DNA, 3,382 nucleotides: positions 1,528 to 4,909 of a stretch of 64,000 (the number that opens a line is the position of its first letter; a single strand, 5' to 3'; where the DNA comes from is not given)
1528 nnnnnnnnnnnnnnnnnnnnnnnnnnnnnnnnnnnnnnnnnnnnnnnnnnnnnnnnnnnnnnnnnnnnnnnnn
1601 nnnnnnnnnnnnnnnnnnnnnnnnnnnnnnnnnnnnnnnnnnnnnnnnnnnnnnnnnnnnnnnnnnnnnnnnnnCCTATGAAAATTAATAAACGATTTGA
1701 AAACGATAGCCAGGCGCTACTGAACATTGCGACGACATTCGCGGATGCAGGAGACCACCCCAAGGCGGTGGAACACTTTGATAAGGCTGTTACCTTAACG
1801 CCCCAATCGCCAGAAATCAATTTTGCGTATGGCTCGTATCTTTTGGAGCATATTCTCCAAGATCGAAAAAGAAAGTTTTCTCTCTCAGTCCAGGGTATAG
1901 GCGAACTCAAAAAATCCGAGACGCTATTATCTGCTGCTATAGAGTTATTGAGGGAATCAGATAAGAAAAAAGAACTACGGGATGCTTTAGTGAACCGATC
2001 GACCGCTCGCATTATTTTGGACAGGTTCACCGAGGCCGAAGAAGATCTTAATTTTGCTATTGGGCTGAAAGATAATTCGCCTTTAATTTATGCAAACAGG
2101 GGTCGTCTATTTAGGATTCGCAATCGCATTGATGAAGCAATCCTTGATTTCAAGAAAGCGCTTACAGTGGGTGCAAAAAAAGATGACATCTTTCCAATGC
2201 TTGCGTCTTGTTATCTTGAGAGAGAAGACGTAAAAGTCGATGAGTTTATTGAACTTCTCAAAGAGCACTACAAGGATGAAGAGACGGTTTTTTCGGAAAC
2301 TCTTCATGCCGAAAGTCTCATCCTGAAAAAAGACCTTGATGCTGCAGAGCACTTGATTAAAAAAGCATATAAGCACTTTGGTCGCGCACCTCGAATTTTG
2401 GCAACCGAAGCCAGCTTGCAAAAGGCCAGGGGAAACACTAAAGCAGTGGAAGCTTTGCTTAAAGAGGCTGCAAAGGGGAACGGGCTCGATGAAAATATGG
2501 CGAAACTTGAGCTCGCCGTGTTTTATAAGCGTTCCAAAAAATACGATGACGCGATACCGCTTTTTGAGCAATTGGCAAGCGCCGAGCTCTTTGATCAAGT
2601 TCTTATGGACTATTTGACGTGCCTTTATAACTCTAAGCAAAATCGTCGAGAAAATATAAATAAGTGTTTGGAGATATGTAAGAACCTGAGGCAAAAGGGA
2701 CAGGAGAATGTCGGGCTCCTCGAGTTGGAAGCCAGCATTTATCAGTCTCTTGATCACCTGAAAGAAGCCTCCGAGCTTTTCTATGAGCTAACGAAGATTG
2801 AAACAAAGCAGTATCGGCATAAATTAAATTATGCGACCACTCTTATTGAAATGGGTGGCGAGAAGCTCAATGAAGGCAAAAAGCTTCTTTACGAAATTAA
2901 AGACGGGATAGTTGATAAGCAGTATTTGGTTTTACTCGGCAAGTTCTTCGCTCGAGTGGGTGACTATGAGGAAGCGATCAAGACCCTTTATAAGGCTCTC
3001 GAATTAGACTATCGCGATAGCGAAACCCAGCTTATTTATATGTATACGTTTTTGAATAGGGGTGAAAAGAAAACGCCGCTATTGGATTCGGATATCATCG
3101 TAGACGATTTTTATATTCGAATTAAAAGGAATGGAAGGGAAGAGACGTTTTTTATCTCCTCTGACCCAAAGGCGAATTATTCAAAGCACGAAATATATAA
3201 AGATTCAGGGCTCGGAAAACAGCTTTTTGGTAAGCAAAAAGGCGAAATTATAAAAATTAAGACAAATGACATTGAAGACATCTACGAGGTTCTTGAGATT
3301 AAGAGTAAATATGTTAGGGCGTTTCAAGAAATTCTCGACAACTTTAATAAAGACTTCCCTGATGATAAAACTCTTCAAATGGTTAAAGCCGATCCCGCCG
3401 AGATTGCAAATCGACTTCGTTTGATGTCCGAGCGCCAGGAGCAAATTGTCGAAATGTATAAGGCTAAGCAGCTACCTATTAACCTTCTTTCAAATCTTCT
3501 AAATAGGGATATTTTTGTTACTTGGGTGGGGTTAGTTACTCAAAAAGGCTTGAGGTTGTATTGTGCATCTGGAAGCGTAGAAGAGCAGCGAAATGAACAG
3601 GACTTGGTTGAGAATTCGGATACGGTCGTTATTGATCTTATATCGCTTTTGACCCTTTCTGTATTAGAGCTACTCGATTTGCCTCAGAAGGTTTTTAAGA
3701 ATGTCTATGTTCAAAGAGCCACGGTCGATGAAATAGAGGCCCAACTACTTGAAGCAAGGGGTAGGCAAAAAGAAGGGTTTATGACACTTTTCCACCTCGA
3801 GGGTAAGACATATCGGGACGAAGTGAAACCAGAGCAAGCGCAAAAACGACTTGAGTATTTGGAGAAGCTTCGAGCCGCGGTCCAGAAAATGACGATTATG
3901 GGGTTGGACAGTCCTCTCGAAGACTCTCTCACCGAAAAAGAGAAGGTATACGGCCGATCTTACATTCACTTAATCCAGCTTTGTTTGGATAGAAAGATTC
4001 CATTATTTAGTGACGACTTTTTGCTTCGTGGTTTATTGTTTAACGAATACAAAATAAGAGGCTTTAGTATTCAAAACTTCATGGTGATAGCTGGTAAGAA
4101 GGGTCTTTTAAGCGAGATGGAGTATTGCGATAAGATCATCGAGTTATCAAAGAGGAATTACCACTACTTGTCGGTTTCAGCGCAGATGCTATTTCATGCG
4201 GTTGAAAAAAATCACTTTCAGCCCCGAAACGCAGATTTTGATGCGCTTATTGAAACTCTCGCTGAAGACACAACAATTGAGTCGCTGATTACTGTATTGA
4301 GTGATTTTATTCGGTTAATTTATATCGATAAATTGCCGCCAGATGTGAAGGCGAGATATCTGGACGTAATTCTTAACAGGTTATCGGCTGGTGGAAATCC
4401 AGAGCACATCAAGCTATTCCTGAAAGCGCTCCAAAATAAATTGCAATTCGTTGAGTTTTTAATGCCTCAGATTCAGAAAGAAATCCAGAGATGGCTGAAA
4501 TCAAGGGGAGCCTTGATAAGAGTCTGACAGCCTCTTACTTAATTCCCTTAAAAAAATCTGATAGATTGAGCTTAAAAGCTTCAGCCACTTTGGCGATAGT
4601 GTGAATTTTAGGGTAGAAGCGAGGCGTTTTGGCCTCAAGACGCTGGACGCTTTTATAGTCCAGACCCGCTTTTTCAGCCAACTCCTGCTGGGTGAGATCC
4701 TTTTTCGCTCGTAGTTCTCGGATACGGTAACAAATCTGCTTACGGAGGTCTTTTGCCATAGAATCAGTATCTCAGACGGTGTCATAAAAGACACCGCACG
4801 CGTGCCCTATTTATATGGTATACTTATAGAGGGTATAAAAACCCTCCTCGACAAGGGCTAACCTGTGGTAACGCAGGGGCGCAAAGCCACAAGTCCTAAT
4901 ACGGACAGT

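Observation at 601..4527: A two-gene TPR operon (357 aa plus 949 aa) next to the element's repressor is a candidate novel defence or abortive-infection cargo module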

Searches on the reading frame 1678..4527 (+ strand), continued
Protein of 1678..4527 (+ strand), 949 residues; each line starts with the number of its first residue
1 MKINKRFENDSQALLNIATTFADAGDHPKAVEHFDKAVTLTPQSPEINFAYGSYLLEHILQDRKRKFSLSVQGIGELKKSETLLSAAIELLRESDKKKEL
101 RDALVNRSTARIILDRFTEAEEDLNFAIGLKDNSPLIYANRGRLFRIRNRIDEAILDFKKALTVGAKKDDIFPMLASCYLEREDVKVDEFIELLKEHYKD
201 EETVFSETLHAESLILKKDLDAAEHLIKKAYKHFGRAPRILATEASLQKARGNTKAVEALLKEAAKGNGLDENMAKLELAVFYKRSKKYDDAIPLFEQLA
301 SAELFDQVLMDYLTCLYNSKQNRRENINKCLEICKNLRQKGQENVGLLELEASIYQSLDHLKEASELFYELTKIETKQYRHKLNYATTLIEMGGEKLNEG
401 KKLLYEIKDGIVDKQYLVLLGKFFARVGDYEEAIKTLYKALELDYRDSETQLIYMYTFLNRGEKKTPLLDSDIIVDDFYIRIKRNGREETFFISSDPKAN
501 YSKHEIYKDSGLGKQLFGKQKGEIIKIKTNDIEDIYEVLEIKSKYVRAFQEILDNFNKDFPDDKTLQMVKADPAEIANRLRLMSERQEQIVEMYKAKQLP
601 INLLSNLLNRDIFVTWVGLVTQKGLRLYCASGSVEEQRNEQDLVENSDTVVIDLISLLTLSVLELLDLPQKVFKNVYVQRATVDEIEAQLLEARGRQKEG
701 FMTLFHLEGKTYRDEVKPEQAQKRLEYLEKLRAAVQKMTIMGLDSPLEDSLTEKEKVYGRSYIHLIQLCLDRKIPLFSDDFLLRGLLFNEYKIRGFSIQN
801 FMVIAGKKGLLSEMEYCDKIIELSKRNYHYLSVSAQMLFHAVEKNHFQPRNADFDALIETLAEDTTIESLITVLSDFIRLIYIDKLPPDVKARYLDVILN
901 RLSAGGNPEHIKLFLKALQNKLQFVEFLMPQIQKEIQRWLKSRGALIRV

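Call 73: search_protein_families(library=pfam, proteins=[L007:1028-3718:+, L007:3715-5121:+, L007:5111-6448:+, L007:6441-7094:+, L007:7104-8207:+, L007:8211-8999:+, L007:12857-13237:+, L007:14359-16488:+, L007:17354-19033:+, L007:18934-20166:+], max_evalue=0.0001)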
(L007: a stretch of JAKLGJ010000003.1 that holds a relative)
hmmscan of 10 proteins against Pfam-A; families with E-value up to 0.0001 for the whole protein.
L007:1028-3718:+ (896 aa): 7 families
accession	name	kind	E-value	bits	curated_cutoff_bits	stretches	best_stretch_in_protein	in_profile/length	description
PF04851.21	ResIII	-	3.6e-35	121.7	22.5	1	161-365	4-163/164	Type III restriction enzyme, res subunit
PF08463.15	EcoEI_R_C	-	1.8e-33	116.4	24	1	732-893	2-161/163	EcoEI R protein C-terminal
PF18766.7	SWI2_SNF2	-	8.2e-15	55.5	26.7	1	164-392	1-187/221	SWI2/SNF2 ATPase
PF00270.35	DEAD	-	6.1e-13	49.3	26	1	163-365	2-161/167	DEAD/DEAH box helicase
PF00271.37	Helicase_C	-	2.5e-09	37.8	23.5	1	468-574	11-108/110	Helicase conserved C-terminal domain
PF04313.20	HSDR_N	-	1.4e-05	25.5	25.1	0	48-120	124-195/198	Type I restriction enzyme R protein N terminus (HSDR_N)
PF00580.27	UvrD-helicase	-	5.3e-05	23.5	23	0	173-212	6-47/271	UvrD/REP helicase N-terminal domain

L007:3715-5121:+ (468 aa): 5 families
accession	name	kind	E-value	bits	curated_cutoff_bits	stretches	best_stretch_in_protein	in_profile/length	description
PF02384.22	N6_Mtase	-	2.1e-60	205.1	20.4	1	115-422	4-300/311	N-6 DNA Methylase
PF12161.14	HsdM_N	-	2.8e-10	41.4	24.5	1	7-41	4-37/135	HsdM N-terminal domain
PF20473.4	MmeI_Mtase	-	1.2e-05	25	27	1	163-231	21-92/259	MmeI, DNA-methyltransferase domain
PF07669.17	Eco57I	-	1.5e-05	25.6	25.3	1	241-326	71-165/171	Eco57I restriction-modification methylase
PF01170.24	UPF0020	-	3.7e-05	23.9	22.3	1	161-308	28-177/197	RMKL-like, methyltransferase domain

L007:5111-6448:+ (445 aa): 1 family
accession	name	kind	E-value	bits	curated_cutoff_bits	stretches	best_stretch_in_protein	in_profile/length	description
PF01420.25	Methylase_S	-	4.2e-39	134.9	22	2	6-159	1-154/168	Type I restriction modification DNA specificity domain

L007:6441-7094:+ (217 aa): 0 families

L007:7104-8207:+ (367 aa): 1 family
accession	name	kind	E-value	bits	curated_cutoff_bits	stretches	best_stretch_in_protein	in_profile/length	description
PF00753.33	Lactamase_B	-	2.1e-05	25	22.7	1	20-90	3-66/196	Metallo-beta-lactamase superfamily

L007:8211-8999:+ (262 aa): 1 family
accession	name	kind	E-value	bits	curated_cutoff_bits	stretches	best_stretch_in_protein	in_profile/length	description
PF00753.33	Lactamase_B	-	5.2e-11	43.3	22.7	1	19-224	12-194/196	Metallo-beta-lactamase superfamily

L007:12857-13237:+ (126 aa): 0 families

L007:14359-16488:+ (709 aa): 4 families
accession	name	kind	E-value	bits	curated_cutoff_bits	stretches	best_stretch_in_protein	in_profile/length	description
PF22763.1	NrS1-1_pol-like_HBD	-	2.9e-31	107.5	27.9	1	216-280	1-63/64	NrS-1 polymerase HBD domain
PF19263.5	DUF5906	-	1.3e-20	74.6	27.6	1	449-559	1-114/114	Family of unknown function (DUF5906)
PF08706.16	D5_N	-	4.8e-10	40.3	22.4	1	337-420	61-145/145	D5 N terminal like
PF03288.22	Pox_D5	-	1.2e-08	35.7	21.4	1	622-673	1-53/86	Poxvirus D5 protein-like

L007:17354-19033:+ (559 aa): 3 families
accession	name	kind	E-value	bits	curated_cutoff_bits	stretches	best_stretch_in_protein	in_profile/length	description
PF00239.26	Resolvase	-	1.2e-33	116.7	23.3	1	3-156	1-144/145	Resolvase, N terminal domain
PF07508.19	Recombinase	-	1.5e-20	73.7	21.1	1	180-294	1-102/102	Recombinase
PF13408.12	Zn_ribbon_recom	-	1.3e-08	35.5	25.3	1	309-368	2-55/58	Recombinase zinc beta ribbon domain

L007:18934-20166:+ (410 aa): 2 families
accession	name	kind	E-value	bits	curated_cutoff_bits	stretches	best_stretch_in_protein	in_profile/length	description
PF04055.27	Radical_SAM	-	8.7e-30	104.5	29.5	1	189-358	1-166/166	Radical SAM superfamily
PF00919.26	UPF0004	-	4.1e-29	100.9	27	1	23-132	1-98/98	Uncharacterized protein family UPF0004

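Call 90: list_cluster_members(proteins=[P0001, P0014, P0015, P0125, P0134])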
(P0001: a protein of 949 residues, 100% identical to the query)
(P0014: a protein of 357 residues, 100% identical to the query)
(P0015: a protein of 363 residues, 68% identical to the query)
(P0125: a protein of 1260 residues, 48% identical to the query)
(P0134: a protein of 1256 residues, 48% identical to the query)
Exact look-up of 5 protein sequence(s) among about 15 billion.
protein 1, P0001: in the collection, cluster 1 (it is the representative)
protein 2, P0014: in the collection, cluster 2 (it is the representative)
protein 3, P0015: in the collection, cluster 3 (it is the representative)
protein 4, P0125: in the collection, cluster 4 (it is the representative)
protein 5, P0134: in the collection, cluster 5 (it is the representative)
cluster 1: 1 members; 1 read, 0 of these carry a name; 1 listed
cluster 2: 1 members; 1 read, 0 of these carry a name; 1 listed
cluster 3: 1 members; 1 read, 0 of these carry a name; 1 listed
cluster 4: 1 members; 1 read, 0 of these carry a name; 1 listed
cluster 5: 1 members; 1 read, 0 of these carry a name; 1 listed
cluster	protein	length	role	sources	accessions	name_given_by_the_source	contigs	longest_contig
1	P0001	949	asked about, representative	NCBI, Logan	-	-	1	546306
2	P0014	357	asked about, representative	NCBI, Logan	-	-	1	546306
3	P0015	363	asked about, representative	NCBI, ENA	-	-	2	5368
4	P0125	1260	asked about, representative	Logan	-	-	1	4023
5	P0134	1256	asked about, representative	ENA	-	-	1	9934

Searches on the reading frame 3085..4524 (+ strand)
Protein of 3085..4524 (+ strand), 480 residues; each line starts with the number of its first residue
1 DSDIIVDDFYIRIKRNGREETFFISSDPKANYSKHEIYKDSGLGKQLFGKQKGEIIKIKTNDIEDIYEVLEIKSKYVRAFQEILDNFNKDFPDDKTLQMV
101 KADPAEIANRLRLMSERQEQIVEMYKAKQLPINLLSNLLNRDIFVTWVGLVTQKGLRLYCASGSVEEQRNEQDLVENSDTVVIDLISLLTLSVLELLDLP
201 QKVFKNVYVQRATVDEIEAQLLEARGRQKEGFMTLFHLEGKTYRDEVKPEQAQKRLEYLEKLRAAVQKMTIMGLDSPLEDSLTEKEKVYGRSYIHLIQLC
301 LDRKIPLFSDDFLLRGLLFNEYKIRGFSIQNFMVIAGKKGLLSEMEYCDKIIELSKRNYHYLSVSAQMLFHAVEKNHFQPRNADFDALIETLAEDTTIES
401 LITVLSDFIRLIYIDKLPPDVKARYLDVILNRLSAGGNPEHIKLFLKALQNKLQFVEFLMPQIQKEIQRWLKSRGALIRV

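Call 32: search_solved_structures(query=window:3085-4524:+, max_evalue=1)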
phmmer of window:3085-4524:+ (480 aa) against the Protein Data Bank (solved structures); distinct sequences matched with E-value up to 1: 2.
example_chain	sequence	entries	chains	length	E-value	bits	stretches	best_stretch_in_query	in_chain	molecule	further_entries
1dl5_A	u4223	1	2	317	0.0021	20.1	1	328-412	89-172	PROTEIN-L-ISOASPARTATE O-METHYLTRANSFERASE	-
1grj_A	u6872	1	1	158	0.11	14.5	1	17-73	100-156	GREA PROTEIN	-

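Call 76: search_dna_similar(query=window:3085-4524:+, collection=phages, mode=protein, max_rows=10, max_evalue=0.001)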
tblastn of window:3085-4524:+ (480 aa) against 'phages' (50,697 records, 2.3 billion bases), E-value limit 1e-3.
No match.

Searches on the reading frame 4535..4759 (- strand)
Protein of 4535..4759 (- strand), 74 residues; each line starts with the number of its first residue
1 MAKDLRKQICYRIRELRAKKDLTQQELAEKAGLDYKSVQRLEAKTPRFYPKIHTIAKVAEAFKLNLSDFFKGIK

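Call 3: search_protein_families(library=pfam, proteins=[window:4535-4759:-], max_evalue=0.1)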
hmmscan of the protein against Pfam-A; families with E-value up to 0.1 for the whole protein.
window:4535-4759:- (74 aa): 11 families
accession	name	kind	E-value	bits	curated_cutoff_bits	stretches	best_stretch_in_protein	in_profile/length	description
PF01381.28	HTH_3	-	1.4e-10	41.5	23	1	13-69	1-55/55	Helix-turn-helix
PF12844.13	HTH_19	-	1.7e-09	37.9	30.2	1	11-72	2-61/64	Helix-turn-helix domain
PF13443.12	HTH_26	-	2.3e-09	37.8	22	1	12-71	1-59/63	Cro/C1-type HTH DNA-binding domain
PF13560.12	HTH_31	-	6.5e-05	23.6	27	1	12-62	5-54/64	Helix-turn-helix domain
PF13744.12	HTH_37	-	0.00052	20.2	27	1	4-48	14-59/80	Helix-turn-helix domain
PF13412.12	HTH_24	-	0.0046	17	21.9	1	13-39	9-35/48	Winged helix-turn-helix DNA-binding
PF13413.12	HTH_25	-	0.0048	17.1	24.6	1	13-48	2-37/62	Helix-turn-helix domain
PF21291.3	CYNS_N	-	0.022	15.2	27.1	1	6-34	1-29/69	Cyanate hydratase, N-terminal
PF13518.12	HTH_28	-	0.092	13.3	25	0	17-42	8-33/52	Helix-turn-helix domain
PF21716.3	dnstrm_HI1420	-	0.098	13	27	0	25-67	47-87/90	Probable addiction module antidote protein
PF10927.13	DUF2738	-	0.098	12.2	23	1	13-57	97-144/236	Protein of unknown function (DUF2738)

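Call 4: search_protein_families(library=padloc, proteins=[window:4535-4759:-], max_evalue=0.1)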
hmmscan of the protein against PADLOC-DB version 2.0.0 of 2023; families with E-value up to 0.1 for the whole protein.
window:4535-4759:- (74 aa): 16 families
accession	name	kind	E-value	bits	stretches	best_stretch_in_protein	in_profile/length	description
PDLC04142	capH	-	2.5e-09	36.1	1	12-72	10-67/103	capH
PDLC02926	HTH_VI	-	7.2e-09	33.8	1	12-69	5-60/92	-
PDLC03949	RmrA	-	7.2e-06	23.1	1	12-70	6-61/363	-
PDLC03946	RmrA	-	9.1e-06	22.6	1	12-70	6-62/357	-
PDLC03947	RmrA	-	9.5e-06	22.7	1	5-72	8-73/383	-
PDLC03954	RmrA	-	2.5e-05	21.4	1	5-71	7-71/380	-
PDLC03952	RmrA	-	3.9e-05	20.7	1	4-70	18-82/395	-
PDLC03665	Control_protein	-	7.1e-05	21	1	4-69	4-68/77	control protein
PDLC03945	RmrA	-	0.0002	18.6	1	12-71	6-63/394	-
PDLC03664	Control_protein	-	0.00023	19.6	1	9-44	14-49/74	control protein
PDLC03951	RmrA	-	0.0006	16.9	1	11-71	11-69/400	-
PDLC03666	Control_protein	-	0.0029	16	1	4-71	2-67/77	control protein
PDLC03668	Control_protein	-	0.0037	15.7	1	6-43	6-43/79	control protein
PDLC03953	RmrA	-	0.017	12.3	1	10-70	7-64/373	-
PDLC04760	PDC-M64C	-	0.021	13.2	1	7-31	25-49/93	-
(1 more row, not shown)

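Call 5: search_protein_families(library=ncbifam, proteins=[window:4535-4759:-], max_evalue=0.1)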
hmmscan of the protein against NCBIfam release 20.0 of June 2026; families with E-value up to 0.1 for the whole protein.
window:4535-4759:- (74 aa): 16 families
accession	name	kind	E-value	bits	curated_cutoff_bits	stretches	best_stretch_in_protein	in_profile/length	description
NF041951.1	phage_RstR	subfamily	9.6e-09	35.5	80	1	11-65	5-57/108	RstR family transcriptional repressor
TIGR03070.1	couple_hipB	subfamily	2.5e-07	30.5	71.65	1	7-65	1-57/58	type II toxin-antitoxin system Y4mF family antitoxin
NF007408.0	PRK09943.1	equivalog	2.8e-07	30.3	211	1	10-71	9-68/185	HTH-type transcriptional regulator PuuR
NF047948.1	male_kill_WMK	equivalog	9.6e-07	28.5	300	1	6-70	3-65/300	WO male-killing family protein Wmk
TIGR00270.2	TIGR00270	equivalog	4.5e-05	23.3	110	1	11-67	78-132/159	multiprotein bridging factor aMBF1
NF006015.0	PRK08154.1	subfamily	4.8e-05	22.7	204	1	4-69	26-89/314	anaerobic benzoate catabolism transcriptional regulator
TIGR03830.1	CxxCG_CxxCG_HTH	subfamily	0.00023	21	61.8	1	11-46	68-103/127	type II TA system antitoxin MqsA family protein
NF041575.1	antitoxPezA_Strep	equivalog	0.0018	18.2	290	1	10-49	3-42/158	type II toxin-antitoxin system antitoxin PezA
NF007271.0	PRK09726.1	equivalog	0.002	18.1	79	1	7-65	11-67/88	type II toxin-antitoxin system antitoxin HipB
NF052239.1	antitox_spr1629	equivalog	0.0038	16.4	335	1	12-71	6-63/377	spr1629 family repressor/antitoxin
TIGR02937.1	sigma70-ECF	superfamily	0.0081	15.8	42.9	1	12-45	124-157/165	sigma-70 family RNA polymerase sigma factor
NF038139.1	Reg_Aceta_RamB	equivalog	0.013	14.2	700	1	11-67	5-59/465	acetate metabolism transcriptional regulator RamB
TIGR02612.1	mob_myst_A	hypoth_equivalog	0.03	14.2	122.6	1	13-63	30-80/150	mobile mystery protein A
NF010465.0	PRK13890.1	equivalog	0.041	14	96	1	14-67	11-62/121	conjugal transfer protein TrbA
NF007257.0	PRK09706.1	subfamily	0.041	13.7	101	1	7-46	4-43/135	transcriptional repressor DicA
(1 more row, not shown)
